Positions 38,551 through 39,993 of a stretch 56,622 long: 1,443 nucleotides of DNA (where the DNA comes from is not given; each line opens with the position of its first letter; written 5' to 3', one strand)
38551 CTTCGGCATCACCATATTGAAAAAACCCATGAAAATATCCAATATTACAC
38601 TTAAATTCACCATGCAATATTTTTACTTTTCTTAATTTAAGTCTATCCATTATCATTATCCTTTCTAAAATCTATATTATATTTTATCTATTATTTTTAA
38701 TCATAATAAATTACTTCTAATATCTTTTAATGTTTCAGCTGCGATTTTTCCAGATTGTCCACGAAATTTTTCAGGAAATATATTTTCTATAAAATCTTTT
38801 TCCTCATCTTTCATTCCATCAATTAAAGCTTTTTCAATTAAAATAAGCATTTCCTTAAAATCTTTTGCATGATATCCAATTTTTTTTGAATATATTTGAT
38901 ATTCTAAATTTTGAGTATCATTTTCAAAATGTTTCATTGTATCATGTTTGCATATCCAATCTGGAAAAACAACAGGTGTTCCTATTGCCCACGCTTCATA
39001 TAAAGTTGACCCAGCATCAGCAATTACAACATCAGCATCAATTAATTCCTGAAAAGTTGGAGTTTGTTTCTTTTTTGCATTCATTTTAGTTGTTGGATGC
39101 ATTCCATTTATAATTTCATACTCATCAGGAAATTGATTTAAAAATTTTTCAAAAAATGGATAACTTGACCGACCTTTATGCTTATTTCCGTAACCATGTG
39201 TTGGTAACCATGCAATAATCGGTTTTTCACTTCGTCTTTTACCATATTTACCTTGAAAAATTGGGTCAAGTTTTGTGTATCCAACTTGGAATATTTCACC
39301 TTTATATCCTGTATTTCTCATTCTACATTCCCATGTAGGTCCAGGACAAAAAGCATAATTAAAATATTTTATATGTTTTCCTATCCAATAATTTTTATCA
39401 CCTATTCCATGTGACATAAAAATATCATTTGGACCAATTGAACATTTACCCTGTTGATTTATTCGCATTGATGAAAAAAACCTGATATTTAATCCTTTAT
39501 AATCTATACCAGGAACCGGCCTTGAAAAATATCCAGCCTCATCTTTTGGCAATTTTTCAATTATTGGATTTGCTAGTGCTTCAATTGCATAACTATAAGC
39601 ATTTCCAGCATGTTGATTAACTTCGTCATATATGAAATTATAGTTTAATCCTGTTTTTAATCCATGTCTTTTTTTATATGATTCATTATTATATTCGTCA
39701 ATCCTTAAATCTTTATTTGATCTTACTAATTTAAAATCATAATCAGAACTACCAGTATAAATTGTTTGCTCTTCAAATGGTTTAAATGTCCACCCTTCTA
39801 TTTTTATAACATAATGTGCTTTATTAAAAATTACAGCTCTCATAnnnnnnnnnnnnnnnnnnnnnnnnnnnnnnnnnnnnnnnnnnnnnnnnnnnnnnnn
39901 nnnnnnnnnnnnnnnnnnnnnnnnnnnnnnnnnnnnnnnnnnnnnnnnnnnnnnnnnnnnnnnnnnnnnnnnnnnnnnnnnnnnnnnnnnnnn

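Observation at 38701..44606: Phage-borne eight-gene envelope-glycopolymer operon (CDP-ribitol-type synthesis, polyol-phosphate transferase, two glycosyltransferases, pyruvyl transferase)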

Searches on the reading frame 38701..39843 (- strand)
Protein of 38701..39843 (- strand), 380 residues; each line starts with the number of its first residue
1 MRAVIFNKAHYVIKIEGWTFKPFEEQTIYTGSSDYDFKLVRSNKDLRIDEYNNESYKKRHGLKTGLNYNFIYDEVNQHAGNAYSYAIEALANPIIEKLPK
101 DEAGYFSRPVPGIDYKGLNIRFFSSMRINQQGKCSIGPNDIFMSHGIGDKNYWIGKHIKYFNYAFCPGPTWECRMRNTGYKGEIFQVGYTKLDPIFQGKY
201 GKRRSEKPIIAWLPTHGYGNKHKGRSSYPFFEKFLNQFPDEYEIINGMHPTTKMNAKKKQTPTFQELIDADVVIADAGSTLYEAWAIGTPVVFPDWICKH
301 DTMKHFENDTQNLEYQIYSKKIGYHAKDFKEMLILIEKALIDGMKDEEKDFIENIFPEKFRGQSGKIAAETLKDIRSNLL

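Call 3: search_protein_families(library=pfam, proteins=[window:38701-39843:-], max_evalue=0.01)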
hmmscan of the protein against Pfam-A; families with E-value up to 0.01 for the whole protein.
window:38701-39843:- (380 aa): 0 families

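Call 4: search_protein_families(library=ncbifam, proteins=[window:38701-39843:-], max_evalue=0.01)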
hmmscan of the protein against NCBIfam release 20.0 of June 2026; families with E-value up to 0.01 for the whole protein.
window:38701-39843:- (380 aa): 1 family
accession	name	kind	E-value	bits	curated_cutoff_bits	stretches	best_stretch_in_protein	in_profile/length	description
NF041711.1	TagprimaseTarB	equivalog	3.1e-05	23.4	500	1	232-293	231-291/362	teichoic acid glycerol-phosphate primase TarB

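Call 8: search_protein_families(library=phrogs, proteins=[window:38701-39843:-], max_evalue=0.001)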
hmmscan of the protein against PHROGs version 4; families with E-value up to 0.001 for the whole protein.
window:38701-39843:- (380 aa): 0 families

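Call 15: find_homologous_proteins(query=window:38701-39843:-, max_evalue=0.001)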
Query window:38701-39843:- (380 aa): 229 proteins with E <= 0.001 among 1818 candidates; the best 120 are listed.
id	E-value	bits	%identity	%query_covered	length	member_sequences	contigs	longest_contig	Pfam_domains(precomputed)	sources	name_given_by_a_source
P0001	3.9e-242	821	91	100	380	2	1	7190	-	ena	-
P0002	4.0e-178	611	68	100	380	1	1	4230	-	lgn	-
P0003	4.7e-174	597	67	100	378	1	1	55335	-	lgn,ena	-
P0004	3.8e-173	594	66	100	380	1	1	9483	-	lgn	-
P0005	1.1e-172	593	66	100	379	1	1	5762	-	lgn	-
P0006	3.3e-170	584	67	100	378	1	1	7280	-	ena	-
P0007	6.7e-170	583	66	99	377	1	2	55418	-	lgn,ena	-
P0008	8.6e-170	583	66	100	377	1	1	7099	-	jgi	jgi:hypothetical protein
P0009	9.2e-167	573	65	100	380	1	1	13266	-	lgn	-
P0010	1.6e-166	572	64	98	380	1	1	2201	-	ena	-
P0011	2.1e-163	562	63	99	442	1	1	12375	-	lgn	-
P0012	5.6e-162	557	63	99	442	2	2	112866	-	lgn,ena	-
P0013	7.9e-162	557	62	100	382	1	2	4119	-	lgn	-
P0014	4.7e-159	548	61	98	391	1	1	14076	-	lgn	-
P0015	9.8e-158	543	61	99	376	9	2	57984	-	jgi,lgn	-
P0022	2.7e-151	522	58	100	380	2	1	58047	-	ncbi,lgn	ncbi:MAG: hypothetical protein ABF289_18315 [Clostridiales bacterium]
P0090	3.8e-127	443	53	100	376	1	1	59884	-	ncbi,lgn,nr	ncbi:MAG: hypothetical protein JXB50_07905 [Spirochaetes bacterium]|nr:hypothetical protein [Spiroch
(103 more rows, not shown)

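Call 17: find_encoding_contigs(protein=P0003, flank=10000, max_places=2)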
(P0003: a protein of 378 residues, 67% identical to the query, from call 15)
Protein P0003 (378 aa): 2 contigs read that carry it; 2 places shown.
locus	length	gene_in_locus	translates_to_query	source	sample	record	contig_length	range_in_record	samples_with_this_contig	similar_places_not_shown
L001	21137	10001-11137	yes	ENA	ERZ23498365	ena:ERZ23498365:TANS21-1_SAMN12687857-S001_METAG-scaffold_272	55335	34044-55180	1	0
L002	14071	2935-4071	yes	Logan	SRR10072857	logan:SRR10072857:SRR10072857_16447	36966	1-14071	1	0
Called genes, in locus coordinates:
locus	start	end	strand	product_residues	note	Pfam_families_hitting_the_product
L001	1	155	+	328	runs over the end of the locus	PF00106:adh_short (weak), PF01073:3Beta_HSD, PF01370:Epimerase, PF02719:Polysacc_synt_2, PF04321:RmlD_sub_bind, PF07993:NAD_binding_4, PF16363:GDP_Man_Dehyd, PF13460:NAD_binding_10, +1 more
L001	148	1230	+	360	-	PF01041:DegT_DnrJ_EryC1, PF00155:Aminotran_1_2, PF01212:Beta_elim_lyase (weak)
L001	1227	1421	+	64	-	-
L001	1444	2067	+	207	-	-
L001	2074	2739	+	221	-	PF02348:CTP_transf_3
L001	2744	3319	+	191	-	PF13302:Acetyltransf_3, PF00583:Acetyltransf_1 (faint)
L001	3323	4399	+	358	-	PF04230:PS_pyruv_trans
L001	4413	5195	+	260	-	PF00777:Glyco_transf_29 (weak)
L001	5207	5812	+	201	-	PF13489:Methyltransf_23, PF13847:Methyltransf_31 (weak), PF13649:Methyltransf_25, PF08241:Methyltransf_11, PF08242:Methyltransf_12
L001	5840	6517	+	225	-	PF01128:IspD, PF12804:NTP_transf_3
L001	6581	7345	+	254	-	PF09669:Phage_pRha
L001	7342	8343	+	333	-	PF00145:DNA_methylase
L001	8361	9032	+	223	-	PF13561:adh_short_C2, PF00106:adh_short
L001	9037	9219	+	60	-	-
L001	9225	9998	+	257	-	-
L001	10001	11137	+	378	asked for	-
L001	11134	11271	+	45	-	-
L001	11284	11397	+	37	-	-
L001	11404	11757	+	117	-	-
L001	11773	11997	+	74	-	-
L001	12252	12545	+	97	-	PF09669:Phage_pRha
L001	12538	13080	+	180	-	-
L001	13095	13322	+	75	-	-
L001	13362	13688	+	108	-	-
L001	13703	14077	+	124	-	-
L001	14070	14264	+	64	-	PF04545:Sigma70_r4 (faint), PF12844:HTH_19 (weak), PF01381:HTH_3 (faint)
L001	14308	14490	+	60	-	-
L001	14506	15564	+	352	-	PF13155:Toprim_2 (weak), PF13362:Toprim_3 (weak)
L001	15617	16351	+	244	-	PF09669:Phage_pRha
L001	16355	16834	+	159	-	-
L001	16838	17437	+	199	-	-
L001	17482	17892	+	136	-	-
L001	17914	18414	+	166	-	-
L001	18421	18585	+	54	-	-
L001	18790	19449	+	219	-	PF06810:Phage_scaffold, PF14265:DUF4355 (weak)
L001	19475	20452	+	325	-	PF05065:Phage_capsid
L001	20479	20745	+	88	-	-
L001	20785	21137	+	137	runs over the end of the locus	-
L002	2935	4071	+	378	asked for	-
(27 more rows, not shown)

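Call 18: find_encoding_contigs(protein=P0022, flank=10000, max_places=2)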
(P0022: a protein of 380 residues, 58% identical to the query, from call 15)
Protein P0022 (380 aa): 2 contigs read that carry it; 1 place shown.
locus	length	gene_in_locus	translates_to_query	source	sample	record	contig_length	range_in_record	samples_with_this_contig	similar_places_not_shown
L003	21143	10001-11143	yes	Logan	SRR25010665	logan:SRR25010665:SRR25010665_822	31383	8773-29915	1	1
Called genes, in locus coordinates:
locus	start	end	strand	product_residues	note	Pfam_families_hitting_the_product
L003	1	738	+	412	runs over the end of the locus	PF06152:Phage_min_cap2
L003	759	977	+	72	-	-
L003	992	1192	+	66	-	-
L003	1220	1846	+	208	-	-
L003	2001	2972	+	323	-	PF00106:adh_short, PF01073:3Beta_HSD, PF01370:Epimerase, PF02719:Polysacc_synt_2, PF04321:RmlD_sub_bind, PF05368:NmrA, PF07993:NAD_binding_4, PF16363:GDP_Man_Dehyd, +2 more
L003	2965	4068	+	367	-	PF01041:DegT_DnrJ_EryC1, PF00155:Aminotran_1_2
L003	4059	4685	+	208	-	-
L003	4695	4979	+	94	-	-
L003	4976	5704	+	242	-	PF02348:CTP_transf_3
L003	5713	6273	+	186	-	PF13302:Acetyltransf_3, PF00583:Acetyltransf_1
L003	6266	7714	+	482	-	-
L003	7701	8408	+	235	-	PF01128:IspD, PF12804:NTP_transf_3 (weak)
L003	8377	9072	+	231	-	PF13561:adh_short_C2, PF00106:adh_short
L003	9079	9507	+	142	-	PF25190:Tad5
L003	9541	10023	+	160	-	-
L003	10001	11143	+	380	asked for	-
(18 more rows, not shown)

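Call 19: find_encoding_contigs(protein=P0090, flank=10000, max_places=2)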
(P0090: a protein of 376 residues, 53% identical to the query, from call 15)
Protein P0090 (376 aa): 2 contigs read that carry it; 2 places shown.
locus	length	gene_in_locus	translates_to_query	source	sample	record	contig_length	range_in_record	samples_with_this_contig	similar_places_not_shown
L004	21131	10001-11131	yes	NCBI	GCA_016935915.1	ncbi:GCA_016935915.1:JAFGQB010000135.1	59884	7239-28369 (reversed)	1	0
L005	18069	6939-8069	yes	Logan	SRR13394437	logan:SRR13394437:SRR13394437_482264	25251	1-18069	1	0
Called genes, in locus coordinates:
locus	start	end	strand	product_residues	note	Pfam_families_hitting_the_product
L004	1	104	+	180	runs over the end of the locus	PF05869:Dam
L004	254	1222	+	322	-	PF01073:3Beta_HSD, PF01370:Epimerase, PF02719:Polysacc_synt_2, PF04321:RmlD_sub_bind, PF05368:NmrA, PF07993:NAD_binding_4, PF13460:NAD_binding_10, PF16363:GDP_Man_Dehyd, +1 more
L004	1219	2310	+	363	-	PF00155:Aminotran_1_2, PF01041:DegT_DnrJ_EryC1, PF01212:Beta_elim_lyase (weak), PF01053:Cys_Met_Meta_PP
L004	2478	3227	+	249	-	PF09669:Phage_pRha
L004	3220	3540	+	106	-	PF00196:GerE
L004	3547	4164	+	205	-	-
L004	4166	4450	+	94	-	-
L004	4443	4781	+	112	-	-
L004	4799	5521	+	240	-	PF02348:CTP_transf_3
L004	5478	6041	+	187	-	PF13302:Acetyltransf_3 (weak), PF00583:Acetyltransf_1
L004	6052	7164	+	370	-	PF04230:PS_pyruv_trans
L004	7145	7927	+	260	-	PF00777:Glyco_transf_29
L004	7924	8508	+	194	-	PF13489:Methyltransf_23, PF08241:Methyltransf_11, PF13649:Methyltransf_25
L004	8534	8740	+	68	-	-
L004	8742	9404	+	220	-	PF01128:IspD, PF12804:NTP_transf_3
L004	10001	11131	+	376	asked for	-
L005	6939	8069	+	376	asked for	-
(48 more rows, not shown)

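Call 23: search_solved_structures(query=A1, max_evalue=1, show_alignments=2)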
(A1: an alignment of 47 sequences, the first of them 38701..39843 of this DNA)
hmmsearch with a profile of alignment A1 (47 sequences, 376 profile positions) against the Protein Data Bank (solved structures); distinct sequences matched with E-value up to 1: 0.

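Call 30: predict_structure(alignment_id=A1)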
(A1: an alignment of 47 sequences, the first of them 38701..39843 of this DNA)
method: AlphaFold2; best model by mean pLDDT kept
length: 380 residues; sequences in the alignment: 47
mean_pLDDT: 90.2   pTM: 0.89
mean pLDDT of the five models: 90.2, 90.0, 90.1, 89.8, 88.5
residues with pLDDT >= 90: 282; 70-90: 62; 50-70: 32; < 50: 4
segments of 3 or more residues with pLDDT < 50: 77-80
pLDDT, mean of each block of 10 residues (from residue 1): 95 94 94 89 93 91 96 68 83 97 96 95 93 94 86 92 97 96 98 94 93 71 69 91 80 60 83 89 95 93 89 93 96 98 97 97 98 93
secondary structure, 60 per line:
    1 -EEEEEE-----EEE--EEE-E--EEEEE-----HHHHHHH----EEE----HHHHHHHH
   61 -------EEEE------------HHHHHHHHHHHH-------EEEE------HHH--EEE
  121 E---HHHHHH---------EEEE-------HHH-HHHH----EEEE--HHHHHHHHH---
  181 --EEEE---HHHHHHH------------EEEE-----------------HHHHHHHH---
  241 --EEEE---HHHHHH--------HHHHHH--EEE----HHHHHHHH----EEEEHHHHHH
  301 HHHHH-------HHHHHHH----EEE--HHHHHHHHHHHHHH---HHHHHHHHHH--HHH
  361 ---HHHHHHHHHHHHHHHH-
elements in order: E2-7 E13-15 E18-20 E25-29 H35-41 E46-48 H53-60 E68-71 H84-95 E103-106 E118-121 H125-130 E140-143 H155-158 E163-166 H169-177 E183-186 H190-196 E209-212 H230-237 E243-246 H250-255 H264-269 E272-274 H279-286 E291-294 H295-305 H313-319 E324-326 H329-342 H346-355 H364-379

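Call 32: fold_search(model_id=the predicted structure, library=pdb)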
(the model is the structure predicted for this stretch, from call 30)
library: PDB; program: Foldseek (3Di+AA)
matches with E <= 10: 936; with E <= 0.001: 102
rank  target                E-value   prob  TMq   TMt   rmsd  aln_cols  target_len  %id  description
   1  3l7l_D                1.9e-09  1.00  0.49  0.46   7.8       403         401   12  Structure of the Wall Teichoic Acid Polymerase TagF, H444N + CDPG (30 minute soak) (released 2010-04-28)
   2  3l7j_D                5.0e-09  1.00  0.49  0.46   8.2       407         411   13  Structure of the Wall Teichoic Acid Polymerase TagF, H444N variant (released 2010-04-28)
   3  3l7j_C                5.6e-09  1.00  0.47  0.44   8.8       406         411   12  Structure of the Wall Teichoic Acid Polymerase TagF, H444N variant (released 2010-04-28)
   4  3l7m_B                6.7e-09  1.00  0.50  0.47   8.5       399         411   12  Structure of the Wall Teichoic Acid Polymerase TagF, H548A (released 2010-04-28)
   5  3l7m_A                7.1e-09  1.00  0.51  0.48   8.2       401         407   13  Structure of the Wall Teichoic Acid Polymerase TagF, H548A (released 2010-04-28)
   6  3l7m_D                7.1e-09  1.00  0.47  0.44   8.8       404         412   12  Structure of the Wall Teichoic Acid Polymerase TagF, H548A (released 2010-04-28)
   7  3l7i_D                9.0e-09  1.00  0.48  0.45   7.7       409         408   12  Structure of the Wall Teichoic Acid Polymerase TagF (released 2010-04-28)
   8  3l7k_B                1.1e-08  1.00  0.52  0.49   8.2       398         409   12  Structure of the Wall Teichoic Acid Polymerase TagF, H444N + CDPG (15 minute soak) (released 2010-04-28)
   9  3l7j_A                1.1e-08  1.00  0.49  0.46   8.2       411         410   14  Structure of the Wall Teichoic Acid Polymerase TagF, H444N variant (released 2010-04-28)
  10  3l7j_B                1.4e-08  1.00  0.51  0.47   8.4       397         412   11  Structure of the Wall Teichoic Acid Polymerase TagF, H444N variant (released 2010-04-28)
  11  8va1_A                1.7e-08  1.00  0.50  0.36   8.4       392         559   14  S. aureus TarL H300N in complex with CDP-ribitol (single tetramer) (released 2024-04-03)
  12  3l7k_D                4.7e-08  1.00  0.55  0.53   6.3       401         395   13  Structure of the Wall Teichoic Acid Polymerase TagF, H444N + CDPG (15 minute soak) (released 2010-04-28)
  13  3l7i_A                5.2e-08  1.00  0.53  0.50   7.5       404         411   12  Structure of the Wall Teichoic Acid Polymerase TagF (released 2010-04-28)
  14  8xsg                  6.6e-08  1.00  0.42  0.45   8.2       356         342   13  Crystal structure of the Actinobacillus minor NM305 glucosyltransferase in complex with UDP (released 2025-01-15)
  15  8va1_B                1.1e-07  1.00  0.47  0.34  13.1       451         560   15  S. aureus TarL H300N in complex with CDP-ribitol (single tetramer) (released 2024-04-03)
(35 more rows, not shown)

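Call 33: find_encoding_contigs(protein=window:38701-39843:-, flank=10000, max_places=4)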
Protein window:38701-39843:- (380 aa): 3 contigs read that carry it; 1 place shown.
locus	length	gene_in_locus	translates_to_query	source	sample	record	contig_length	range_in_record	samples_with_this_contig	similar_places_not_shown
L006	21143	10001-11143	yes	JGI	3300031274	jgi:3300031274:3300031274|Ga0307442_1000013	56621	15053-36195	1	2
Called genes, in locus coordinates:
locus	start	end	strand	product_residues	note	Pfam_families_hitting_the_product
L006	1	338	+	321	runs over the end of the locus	-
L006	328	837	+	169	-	PF05063:MT-A70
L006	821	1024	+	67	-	-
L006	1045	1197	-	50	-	PF01402:RHH_1 (weak), PF07878:RHH_5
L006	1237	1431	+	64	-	PF12323:HTH_OrfB_IS605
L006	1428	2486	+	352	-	-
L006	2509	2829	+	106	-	-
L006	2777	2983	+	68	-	-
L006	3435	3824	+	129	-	-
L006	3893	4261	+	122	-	-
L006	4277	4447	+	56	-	-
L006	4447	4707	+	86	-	-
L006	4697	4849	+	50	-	PF14471:DUF4428 (weak)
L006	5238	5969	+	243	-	PF00881:Nitroreductase, PF14512:TM1586_NiRdase (weak), PF00881:Nitroreductase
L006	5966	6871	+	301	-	PF04230:PS_pyruv_trans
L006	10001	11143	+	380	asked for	-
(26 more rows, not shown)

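Call 34: find_related_loci(query=A1, collection=genome_contigs, flank=10000)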
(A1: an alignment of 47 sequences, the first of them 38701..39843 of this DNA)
Query A1 (380 aa) in genome_contigs; peptide patterns used: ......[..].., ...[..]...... (x = any residue, [..] = any of these).
55 stretches matched a pattern; 16 encode a relative of the query (tblastn E <= 1e-3); 16 distinct loci.
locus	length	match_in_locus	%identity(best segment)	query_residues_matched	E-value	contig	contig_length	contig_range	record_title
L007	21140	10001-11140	58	1-379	3e-155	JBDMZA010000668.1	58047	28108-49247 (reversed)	MAG: Clostridiales bacterium isolate NRS2.bin.1 k97_648134, whole genome shotgun sequence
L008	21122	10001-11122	58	1-379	2e-145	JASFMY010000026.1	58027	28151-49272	MAG: Ignavibacteria bacterium isolate D0817S12remetaG_Bin_1194 D0817S12remetaG_FD_scaffold_27_c1, whole genome shotgun s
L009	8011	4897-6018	56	1-379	4e-144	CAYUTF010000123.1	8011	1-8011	MAG TPA_asm: uncultured archaeon isolate binchicken_co196_315 genome assembly, contig: NODE_11978_length_8011_cov_13.968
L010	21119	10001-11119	53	1-379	2e-131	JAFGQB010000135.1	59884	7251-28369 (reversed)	MAG: Spirochaetes bacterium isolate Zod_Metabat.719 k87_3190958, whole genome shotgun sequence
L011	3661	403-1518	49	5-380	2e-129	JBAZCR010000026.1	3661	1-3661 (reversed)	MAG: Candidatus Pacearchaeota archaeon isolate SO_2017_LW2_78 scaffold_54124_c1_LW138R_2017, whole genome shotgun sequen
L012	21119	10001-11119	54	1-379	4e-133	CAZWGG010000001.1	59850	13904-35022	MAG TPA_asm: uncultured Bacteroidales bacterium isolate binchicken_co129_198 genome assembly, contig: NODE_1126_length_5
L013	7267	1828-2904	47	3-376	5e-113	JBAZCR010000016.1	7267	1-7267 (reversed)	MAG: Candidatus Pacearchaeota archaeon isolate SO_2017_LW2_78 scaffold_21898_c1_LW138R_2017, whole genome shotgun sequen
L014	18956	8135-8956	39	83-376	1e-57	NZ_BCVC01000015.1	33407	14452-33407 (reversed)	Lederbergia lenta NBRC 16444, whole genome shotgun sequence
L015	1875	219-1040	36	79-373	8e-57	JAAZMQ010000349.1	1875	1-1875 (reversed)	MAG: Bacteroidales bacterium isolate AS23ysBPME_91 332822_AS23, whole genome shotgun sequence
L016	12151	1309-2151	39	81-377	5e-55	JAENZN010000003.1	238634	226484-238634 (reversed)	MAG: Syntrophomonas sp. isolate BM5_bin.8 BM5_bin8_NODE_17_length_238634_cov_78.442202, whole genome shotgun sequence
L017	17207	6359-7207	36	69-375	2e-54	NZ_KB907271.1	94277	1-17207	Paenibacillus fonticola DSM 21315 G358DRAFT_scaffold00027.27, whole genome shotgun sequence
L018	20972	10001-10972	35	39-378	2e-54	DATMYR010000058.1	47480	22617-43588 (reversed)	MAG TPA_asm: Syntrophomonadaceae bacterium isolate SMAG_U13153 k141_136716, whole genome shotgun sequence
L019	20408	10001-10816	35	83-378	1e-48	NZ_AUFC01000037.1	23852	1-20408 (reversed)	Anaerovorax odorimutans DSM 5092 K292DRAFT_scaffold00034.34_C, whole genome shotgun sequence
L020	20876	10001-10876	32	87-375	2e-45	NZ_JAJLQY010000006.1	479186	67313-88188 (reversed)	Actinocorallia sp. API 0066 6, whole genome shotgun sequence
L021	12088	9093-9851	34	117-377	9e-44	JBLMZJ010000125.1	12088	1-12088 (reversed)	MAG: Deltaproteobacteria bacterium isolate MAG206 PRJNA951521_bin62_renamed_124, whole genome shotgun sequence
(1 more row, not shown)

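Call 35: find_related_loci(query=A1, collection=viral_contigs, flank=10000)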
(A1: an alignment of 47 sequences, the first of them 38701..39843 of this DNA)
Query A1 (380 aa) in viral_contigs; peptide patterns used: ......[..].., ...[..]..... (x = any residue, [..] = any of these).
98 stretches matched a pattern; 60 encode a relative of the query (tblastn E <= 1e-3); 57 distinct loci.
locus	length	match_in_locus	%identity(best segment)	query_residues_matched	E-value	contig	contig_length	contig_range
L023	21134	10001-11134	63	1-379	2e-162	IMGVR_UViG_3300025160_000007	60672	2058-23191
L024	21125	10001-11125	61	1-375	2e-159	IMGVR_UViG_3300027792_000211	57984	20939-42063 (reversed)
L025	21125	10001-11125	61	1-375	2e-159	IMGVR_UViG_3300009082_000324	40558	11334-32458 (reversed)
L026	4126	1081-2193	60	5-375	1e-162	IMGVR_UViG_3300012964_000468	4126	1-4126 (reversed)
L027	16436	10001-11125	59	1-375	2e-157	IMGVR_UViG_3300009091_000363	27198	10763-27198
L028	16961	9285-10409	60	1-375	4e-157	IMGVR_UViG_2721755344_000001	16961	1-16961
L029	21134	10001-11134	58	1-379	1e-153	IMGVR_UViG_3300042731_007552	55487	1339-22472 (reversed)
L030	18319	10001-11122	58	1-379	1e-146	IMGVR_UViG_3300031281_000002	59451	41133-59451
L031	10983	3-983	67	52-379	7e-146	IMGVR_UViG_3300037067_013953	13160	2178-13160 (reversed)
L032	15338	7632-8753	58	1-379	7e-145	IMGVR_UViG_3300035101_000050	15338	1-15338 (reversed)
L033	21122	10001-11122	57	1-379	1e-144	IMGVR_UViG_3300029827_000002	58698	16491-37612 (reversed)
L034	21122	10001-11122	57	1-379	2e-143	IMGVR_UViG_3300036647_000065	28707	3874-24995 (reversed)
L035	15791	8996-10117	55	1-379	1e-140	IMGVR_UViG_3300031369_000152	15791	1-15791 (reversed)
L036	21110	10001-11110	54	2-379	2e-138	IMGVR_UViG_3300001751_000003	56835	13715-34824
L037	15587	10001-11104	58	1-375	3e-138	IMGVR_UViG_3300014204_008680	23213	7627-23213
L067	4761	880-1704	42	81-375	9e-62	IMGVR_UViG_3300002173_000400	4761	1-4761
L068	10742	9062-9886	42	81-375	2e-61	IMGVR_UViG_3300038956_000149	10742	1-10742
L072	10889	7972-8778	37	83-375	3e-54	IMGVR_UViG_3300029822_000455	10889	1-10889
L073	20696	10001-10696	41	139-379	2e-51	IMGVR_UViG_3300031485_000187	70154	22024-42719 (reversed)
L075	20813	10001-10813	37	79-375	2e-50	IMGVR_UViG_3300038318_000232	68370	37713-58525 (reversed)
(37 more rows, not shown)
